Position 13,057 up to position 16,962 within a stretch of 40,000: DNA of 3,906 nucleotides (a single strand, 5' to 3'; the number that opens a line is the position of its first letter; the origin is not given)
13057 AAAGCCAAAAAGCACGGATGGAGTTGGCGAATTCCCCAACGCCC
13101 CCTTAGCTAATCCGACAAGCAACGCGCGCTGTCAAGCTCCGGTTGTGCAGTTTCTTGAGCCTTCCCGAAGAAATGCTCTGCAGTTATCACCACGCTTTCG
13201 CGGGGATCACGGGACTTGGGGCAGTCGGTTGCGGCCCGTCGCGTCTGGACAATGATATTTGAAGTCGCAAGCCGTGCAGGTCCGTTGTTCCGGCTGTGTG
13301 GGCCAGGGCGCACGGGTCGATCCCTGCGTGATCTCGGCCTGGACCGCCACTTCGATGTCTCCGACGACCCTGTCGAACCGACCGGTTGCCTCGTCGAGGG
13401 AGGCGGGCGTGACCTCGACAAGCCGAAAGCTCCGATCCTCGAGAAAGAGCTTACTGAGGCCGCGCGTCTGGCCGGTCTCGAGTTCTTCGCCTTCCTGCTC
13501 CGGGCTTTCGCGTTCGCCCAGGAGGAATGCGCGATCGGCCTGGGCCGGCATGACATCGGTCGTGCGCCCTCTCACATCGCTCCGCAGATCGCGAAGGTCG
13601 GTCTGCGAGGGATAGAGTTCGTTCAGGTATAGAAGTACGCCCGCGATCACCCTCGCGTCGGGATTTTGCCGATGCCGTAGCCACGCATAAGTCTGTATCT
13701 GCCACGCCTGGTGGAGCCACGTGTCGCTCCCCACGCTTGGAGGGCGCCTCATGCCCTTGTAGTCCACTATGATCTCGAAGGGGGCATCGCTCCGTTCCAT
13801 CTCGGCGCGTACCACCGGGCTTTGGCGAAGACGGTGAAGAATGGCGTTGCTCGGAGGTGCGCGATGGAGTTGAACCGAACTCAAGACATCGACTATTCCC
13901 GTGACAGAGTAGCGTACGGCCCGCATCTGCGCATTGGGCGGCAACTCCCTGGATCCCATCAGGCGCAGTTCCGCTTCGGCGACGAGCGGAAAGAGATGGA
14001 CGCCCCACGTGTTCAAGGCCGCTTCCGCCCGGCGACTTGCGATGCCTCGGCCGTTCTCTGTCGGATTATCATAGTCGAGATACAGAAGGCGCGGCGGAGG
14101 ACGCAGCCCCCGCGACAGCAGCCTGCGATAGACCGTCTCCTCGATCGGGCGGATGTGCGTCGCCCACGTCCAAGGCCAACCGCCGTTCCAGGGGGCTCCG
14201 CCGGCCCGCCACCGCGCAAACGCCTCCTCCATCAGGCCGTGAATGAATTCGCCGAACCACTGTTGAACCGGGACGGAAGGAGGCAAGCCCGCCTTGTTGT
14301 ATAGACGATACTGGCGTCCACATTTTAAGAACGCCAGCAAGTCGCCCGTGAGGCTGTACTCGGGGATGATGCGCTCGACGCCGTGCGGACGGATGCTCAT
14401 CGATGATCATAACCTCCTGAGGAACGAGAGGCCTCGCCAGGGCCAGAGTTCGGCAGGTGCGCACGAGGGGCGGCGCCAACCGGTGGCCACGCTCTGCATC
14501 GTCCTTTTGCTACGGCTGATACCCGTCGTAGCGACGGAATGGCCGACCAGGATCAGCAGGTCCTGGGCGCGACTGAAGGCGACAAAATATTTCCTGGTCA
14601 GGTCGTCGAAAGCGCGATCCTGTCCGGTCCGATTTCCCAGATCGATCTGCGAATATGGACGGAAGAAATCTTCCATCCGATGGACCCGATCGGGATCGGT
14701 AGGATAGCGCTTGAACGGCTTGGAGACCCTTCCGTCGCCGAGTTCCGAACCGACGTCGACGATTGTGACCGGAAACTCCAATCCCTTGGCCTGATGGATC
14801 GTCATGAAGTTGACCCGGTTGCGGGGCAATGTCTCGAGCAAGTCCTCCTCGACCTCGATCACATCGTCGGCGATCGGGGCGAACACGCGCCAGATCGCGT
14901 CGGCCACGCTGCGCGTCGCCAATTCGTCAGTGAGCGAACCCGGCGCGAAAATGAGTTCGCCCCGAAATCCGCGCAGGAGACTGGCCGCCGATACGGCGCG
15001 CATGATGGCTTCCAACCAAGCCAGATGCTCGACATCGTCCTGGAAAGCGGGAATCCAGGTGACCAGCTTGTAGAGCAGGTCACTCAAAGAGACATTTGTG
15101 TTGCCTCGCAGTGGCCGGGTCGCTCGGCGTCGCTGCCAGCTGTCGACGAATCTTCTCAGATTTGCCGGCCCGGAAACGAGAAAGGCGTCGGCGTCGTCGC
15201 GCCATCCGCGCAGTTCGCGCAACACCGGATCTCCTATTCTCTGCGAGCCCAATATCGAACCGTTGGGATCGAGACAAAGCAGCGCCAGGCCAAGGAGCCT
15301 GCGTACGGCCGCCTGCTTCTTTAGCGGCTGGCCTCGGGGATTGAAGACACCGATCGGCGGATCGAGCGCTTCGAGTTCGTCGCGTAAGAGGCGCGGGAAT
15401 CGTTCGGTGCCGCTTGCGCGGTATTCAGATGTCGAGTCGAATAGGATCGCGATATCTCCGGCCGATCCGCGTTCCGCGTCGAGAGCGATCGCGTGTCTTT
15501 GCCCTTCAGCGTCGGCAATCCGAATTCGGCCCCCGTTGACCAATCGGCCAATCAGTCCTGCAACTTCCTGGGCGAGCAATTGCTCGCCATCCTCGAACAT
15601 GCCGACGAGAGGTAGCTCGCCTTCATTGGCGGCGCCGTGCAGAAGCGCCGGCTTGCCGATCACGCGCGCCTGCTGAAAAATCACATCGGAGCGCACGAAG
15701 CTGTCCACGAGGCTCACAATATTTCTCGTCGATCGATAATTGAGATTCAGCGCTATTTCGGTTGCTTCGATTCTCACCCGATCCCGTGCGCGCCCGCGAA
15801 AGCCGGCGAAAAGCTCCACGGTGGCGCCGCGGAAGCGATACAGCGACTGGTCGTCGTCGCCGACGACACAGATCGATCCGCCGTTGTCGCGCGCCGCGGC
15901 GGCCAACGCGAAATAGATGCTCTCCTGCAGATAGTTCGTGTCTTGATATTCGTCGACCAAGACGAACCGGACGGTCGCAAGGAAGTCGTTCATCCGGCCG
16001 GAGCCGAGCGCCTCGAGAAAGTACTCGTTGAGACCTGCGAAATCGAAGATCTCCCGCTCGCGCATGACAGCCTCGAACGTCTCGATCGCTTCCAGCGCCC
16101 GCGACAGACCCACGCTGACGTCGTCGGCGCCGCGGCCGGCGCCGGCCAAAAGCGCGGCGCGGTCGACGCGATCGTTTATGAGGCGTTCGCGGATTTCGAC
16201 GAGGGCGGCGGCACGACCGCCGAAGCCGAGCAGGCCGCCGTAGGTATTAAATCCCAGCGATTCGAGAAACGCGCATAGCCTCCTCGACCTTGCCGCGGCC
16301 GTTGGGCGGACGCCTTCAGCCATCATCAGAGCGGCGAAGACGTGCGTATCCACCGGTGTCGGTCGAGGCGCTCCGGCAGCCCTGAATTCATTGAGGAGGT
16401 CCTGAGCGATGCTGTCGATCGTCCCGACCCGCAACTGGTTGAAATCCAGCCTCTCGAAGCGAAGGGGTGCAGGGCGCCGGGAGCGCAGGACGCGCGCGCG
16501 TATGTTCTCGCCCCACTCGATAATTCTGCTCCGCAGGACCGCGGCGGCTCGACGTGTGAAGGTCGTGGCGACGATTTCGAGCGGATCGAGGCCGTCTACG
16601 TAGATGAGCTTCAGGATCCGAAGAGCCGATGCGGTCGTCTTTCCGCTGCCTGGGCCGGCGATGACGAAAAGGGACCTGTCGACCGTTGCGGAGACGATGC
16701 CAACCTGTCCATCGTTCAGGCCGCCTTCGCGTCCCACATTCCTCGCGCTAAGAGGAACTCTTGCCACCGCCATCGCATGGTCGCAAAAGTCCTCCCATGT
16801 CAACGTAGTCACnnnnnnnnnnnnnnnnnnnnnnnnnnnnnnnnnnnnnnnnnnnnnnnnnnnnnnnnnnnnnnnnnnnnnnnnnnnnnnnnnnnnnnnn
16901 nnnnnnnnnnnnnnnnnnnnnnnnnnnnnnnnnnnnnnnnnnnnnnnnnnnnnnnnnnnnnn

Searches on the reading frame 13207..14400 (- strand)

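Call 29: search_protein_families(library=pfam, proteins=[window:13207-14400:-], max_evalue=0.001)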
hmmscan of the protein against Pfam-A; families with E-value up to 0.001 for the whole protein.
window:13207-14400:- (397 aa): 1 family
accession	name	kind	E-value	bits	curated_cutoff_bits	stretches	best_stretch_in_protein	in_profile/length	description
PF12705.13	PDDEXK_1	-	9.8e-11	42.5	22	1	210-385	139-247/247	PD-(D/E)XK nuclease superfamily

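Call 64: search_protein_families(library=padloc, proteins=[window:13207-14400:-], max_evalue=0.001)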
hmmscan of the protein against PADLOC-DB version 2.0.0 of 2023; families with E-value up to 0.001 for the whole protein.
window:13207-14400:- (397 aa): 1 family
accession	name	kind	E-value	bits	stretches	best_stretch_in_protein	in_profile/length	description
PDLC01250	Cas4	-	0.00085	17.6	0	209-262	75-119/168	"CAS-I,CAS-II,CAS-III,CAS-IV,CAS-V,CAS-VI; acquisition_associated"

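Call 65: search_protein_families(library=ncbifam, proteins=[window:13207-14400:-], max_evalue=0.001)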
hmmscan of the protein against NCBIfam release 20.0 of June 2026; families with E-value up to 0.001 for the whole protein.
window:13207-14400:- (397 aa): 0 families

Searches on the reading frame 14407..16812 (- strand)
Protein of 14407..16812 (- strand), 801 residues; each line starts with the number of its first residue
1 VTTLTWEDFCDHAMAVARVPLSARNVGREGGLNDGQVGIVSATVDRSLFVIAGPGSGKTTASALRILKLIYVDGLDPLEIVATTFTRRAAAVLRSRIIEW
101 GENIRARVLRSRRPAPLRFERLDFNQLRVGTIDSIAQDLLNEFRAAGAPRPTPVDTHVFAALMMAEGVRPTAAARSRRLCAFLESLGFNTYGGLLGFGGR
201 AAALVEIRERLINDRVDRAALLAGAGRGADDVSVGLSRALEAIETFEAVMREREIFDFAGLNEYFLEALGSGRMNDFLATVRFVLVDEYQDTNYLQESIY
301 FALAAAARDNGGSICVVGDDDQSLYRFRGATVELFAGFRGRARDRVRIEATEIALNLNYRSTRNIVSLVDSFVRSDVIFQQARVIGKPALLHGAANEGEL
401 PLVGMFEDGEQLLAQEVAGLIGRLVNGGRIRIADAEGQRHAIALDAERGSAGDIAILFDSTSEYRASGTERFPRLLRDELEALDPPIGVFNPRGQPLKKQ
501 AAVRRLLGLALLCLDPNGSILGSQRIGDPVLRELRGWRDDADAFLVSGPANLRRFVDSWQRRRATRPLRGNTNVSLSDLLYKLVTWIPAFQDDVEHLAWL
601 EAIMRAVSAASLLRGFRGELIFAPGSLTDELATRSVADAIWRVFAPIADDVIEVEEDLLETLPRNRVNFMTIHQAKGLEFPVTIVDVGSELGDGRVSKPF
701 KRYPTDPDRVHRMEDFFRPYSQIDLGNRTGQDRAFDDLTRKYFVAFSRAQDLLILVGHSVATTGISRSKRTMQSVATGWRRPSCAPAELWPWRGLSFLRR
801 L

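Call 29: search_protein_families(library=pfam, proteins=[window:14407-16812:-], max_evalue=0.001)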
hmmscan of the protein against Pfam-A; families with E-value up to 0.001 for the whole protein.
window:14407-16812:- (801 aa): 5 families
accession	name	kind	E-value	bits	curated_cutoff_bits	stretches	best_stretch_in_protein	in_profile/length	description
PF00580.27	UvrD-helicase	-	2.8e-39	135.9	23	1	33-339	2-267/271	UvrD/REP helicase N-terminal domain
PF13245.12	AAA_19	-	1.5e-14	54.7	25.1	2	41-97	7-61/134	AAA domain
PF13361.12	UvrD_C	-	3.2e-10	40.4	25.6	1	661-756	280-346/350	UvrD-like helicase C-terminal domain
PF13538.12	UvrD_C_2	-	6e-06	26.5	27.4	0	669-687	4-22/52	UvrD-like helicase C-terminal domain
PF13604.12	AAA_30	-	8.4e-05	22.8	27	0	32-99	2-68/191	AAA domain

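Call 64: search_protein_families(library=padloc, proteins=[window:14407-16812:-], max_evalue=0.001)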
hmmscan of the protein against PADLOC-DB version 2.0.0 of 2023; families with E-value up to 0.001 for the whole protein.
window:14407-16812:- (801 aa): 45 families (the best 25 are shown)
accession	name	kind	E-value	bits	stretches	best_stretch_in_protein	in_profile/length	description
PDLC03802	RTasHel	-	2.2e-32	110.8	2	244-383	154-283/675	DRT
PDLC00117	GajB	-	2.1e-31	107.1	2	238-373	174-302/604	UrvD helicase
PDLC00114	GajB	-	9.2e-28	95.2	2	244-394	177-316/635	UrvD helicase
PDLC00127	GajB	-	1.6e-25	87.6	2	242-375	161-291/594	UrvD helicase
PDLC00132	GajB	-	3e-24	83.6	2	279-399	213-325/625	UrvD helicase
PDLC00119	GajB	-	3.2e-22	77.2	1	282-383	220-307/565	UrvD helicase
PDLC00123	GajB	-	4.5e-21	73.1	2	283-376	179-262/540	UrvD helicase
PDLC00103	GajB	-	6.1e-21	73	1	278-374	209-296/612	UrvD helicase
PDLC00129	GajB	-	7.3e-20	69.1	2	282-384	228-320/594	UrvD helicase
PDLC00122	GajB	-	3.3e-17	60.6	1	284-385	166-260/502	UrvD helicase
PDLC00112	GajB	-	3.8e-16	56.8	1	282-371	213-293/581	UrvD helicase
PDLC00134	GajB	-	3.1e-15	54.2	1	279-374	211-297/431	UrvD helicase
PDLC00130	GajB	-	9.4e-15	51.9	1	242-370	165-287/589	UrvD helicase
PDLC00110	GajB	-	1.4e-13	48.3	2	280-376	270-364/725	UrvD helicase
PDLC00107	GajB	-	2.5e-13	47.5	1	283-375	218-301/587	UrvD helicase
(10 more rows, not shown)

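Call 65: search_protein_families(library=ncbifam, proteins=[window:14407-16812:-], max_evalue=0.001)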
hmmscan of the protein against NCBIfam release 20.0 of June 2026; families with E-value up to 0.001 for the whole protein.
window:14407-16812:- (801 aa): 15 families
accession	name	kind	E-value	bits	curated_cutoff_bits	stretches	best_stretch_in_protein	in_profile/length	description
TIGR02785.1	addA_Gpos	equivalog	2.3e-34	118.5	707.65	3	241-370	343-477/1234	helicase-exonuclease AddAB subunit AddA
TIGR01073.1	pcrA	equivalog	1.2e-32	113.1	911.2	2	280-372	209-292/725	DNA helicase PcrA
NF008743.0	PRK11773.1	equivalog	2.3e-30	105.6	965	2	278-373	211-297/720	DNA helicase II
TIGR01075.1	uvrD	equivalog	2.7e-29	102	1144.45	2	278-372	206-291/715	DNA helicase II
TIGR02784.1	addA_alphas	equivalog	5.8e-28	97.8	860.75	3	280-377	390-497/1138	double-strand break repair helicase AddA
NF010485.0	PRK13909.1-2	equivalog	1.9e-27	95.9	650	2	246-372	292-423/909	RecB-like helicase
TIGR01074.1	rep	equivalog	1.8e-24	86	951.45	2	275-373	201-290/668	DNA helicase Rep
NF010487.0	PRK13909.1-4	equivalog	1.3e-23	83.2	759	2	281-374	328-421/924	RecB-like helicase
NF008276.0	PRK11054.1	equivalog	4.7e-21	74.9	543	2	243-375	396-518/684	DNA helicase IV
NF008172.0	PRK10919.1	equivalog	3.8e-17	61.7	1168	2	277-367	204-285/673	DNA helicase Rep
TIGR00609.1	recB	equivalog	4.4e-17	61.5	696.05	1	282-371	373-453/1175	exodeoxyribonuclease V subunit beta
NF010484.0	PRK13909.1-1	equivalog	3.8e-12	44.8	1074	1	49-101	9-60/945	RecB-like helicase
NF010486.0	PRK13909.1-3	equivalog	1.4e-11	43.1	1109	1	281-372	331-422/921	RecB-like helicase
NF008128.0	PRK10876.1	equivalog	3e-10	38.4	1697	1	238-373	330-462/1181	exodeoxyribonuclease V subunit beta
NF041464.1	HelD_BACSU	equivalog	1.4e-05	23.2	419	1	279-390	545-648/779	RNA polymerase recycling motor HelD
